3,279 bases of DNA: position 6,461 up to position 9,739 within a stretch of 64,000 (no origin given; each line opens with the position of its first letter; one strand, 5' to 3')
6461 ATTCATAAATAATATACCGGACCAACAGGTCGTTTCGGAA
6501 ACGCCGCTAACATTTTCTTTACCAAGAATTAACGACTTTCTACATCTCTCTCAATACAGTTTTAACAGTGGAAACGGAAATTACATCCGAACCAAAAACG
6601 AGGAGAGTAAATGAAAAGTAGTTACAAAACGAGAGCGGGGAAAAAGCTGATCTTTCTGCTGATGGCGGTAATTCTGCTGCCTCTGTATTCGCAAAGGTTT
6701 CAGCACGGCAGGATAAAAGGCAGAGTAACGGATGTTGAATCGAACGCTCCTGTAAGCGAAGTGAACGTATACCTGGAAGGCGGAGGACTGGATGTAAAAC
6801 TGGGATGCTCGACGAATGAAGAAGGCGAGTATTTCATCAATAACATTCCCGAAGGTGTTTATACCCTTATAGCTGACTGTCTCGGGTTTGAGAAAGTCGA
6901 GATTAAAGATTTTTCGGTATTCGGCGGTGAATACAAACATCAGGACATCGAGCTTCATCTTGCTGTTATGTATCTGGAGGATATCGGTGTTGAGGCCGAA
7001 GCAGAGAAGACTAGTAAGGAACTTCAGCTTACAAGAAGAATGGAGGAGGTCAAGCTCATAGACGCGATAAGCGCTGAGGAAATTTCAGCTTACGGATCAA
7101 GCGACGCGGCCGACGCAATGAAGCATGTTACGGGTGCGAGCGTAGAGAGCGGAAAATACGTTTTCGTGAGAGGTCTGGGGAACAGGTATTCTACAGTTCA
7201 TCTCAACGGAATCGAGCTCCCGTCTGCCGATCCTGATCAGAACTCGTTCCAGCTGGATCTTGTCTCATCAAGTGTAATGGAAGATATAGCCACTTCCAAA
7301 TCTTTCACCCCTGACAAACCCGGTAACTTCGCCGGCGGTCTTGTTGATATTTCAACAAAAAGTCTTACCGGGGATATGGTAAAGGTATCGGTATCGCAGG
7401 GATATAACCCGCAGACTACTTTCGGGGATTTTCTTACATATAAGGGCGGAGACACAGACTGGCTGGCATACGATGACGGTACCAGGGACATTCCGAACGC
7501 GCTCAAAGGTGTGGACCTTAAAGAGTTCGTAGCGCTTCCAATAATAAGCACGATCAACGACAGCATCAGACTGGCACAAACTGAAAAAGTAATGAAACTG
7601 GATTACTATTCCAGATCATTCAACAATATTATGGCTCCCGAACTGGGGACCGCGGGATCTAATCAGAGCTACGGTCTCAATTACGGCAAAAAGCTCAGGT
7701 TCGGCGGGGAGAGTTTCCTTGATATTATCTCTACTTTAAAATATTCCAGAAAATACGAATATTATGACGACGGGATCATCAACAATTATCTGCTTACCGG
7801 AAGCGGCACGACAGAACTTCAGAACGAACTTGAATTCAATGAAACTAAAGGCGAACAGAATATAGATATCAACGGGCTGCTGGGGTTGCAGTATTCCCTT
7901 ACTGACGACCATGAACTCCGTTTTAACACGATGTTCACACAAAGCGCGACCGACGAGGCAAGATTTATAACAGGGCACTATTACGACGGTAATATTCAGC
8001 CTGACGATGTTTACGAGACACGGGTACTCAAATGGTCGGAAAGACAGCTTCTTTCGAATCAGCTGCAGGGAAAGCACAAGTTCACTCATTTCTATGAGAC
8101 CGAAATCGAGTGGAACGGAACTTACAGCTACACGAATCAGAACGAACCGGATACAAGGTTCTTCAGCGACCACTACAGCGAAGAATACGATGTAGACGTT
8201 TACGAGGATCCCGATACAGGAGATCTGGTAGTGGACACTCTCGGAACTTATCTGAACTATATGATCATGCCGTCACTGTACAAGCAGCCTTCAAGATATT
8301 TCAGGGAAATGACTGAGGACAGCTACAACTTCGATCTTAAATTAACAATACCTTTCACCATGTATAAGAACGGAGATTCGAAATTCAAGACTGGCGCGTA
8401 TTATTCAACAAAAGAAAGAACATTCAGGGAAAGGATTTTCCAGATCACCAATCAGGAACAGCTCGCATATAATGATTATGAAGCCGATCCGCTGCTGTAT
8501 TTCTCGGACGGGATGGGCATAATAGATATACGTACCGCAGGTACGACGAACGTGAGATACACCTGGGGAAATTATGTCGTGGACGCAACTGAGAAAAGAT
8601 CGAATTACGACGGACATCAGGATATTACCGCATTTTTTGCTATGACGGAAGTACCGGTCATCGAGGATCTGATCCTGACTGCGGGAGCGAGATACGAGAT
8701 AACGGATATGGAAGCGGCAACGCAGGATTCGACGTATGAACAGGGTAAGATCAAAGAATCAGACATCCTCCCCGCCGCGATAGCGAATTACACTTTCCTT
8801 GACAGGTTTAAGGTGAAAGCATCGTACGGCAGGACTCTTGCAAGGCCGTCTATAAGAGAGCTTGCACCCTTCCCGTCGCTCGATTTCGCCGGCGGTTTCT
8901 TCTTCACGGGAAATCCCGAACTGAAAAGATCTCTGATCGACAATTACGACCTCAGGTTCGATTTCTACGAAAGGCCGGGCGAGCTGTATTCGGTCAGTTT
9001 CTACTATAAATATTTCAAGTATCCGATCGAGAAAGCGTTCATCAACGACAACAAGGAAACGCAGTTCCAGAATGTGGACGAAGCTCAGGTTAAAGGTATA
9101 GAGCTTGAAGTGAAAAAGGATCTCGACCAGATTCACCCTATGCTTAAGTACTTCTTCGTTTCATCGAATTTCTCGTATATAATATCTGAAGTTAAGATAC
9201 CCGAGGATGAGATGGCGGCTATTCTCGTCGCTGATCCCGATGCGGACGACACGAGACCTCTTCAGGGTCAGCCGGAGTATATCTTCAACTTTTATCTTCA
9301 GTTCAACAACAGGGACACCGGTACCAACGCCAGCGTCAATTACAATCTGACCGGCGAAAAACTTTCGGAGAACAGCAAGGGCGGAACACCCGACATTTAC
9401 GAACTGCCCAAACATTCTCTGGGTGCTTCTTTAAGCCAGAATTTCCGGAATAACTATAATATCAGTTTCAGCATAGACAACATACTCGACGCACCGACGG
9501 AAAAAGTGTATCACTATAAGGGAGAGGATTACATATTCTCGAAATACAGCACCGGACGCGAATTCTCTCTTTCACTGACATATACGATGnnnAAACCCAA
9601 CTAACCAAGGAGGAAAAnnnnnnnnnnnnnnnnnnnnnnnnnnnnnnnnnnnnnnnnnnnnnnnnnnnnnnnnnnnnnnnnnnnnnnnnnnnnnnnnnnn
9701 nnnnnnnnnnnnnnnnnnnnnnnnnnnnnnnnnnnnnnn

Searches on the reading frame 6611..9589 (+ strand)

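Call 79: search_protein_families(library=ncbifam, proteins=[window:6611-9589:+], max_evalue=1e-10)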
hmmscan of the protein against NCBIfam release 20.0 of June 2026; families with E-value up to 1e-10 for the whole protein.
window:6611-9589:+ (993 aa): 3 families
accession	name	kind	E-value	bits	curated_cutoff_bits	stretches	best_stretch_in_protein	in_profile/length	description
TIGR01782.1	TonB-Xanth-Caul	subfamily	1.6e-59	202.1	310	2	426-993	248-868/868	TonB-dependent receptor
TIGR01786.1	TonB-hemlactrns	subfamily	1.9e-16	59.6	323.75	1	410-862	203-590/719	TonB-dependent hemoglobin/transferrin/lactoferrin family receptor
TIGR01785.1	TonB-hemin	subfamily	5.1e-16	58.3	316.85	1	406-847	189-556/677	TonB-dependent heme/hemoglobin receptor family protein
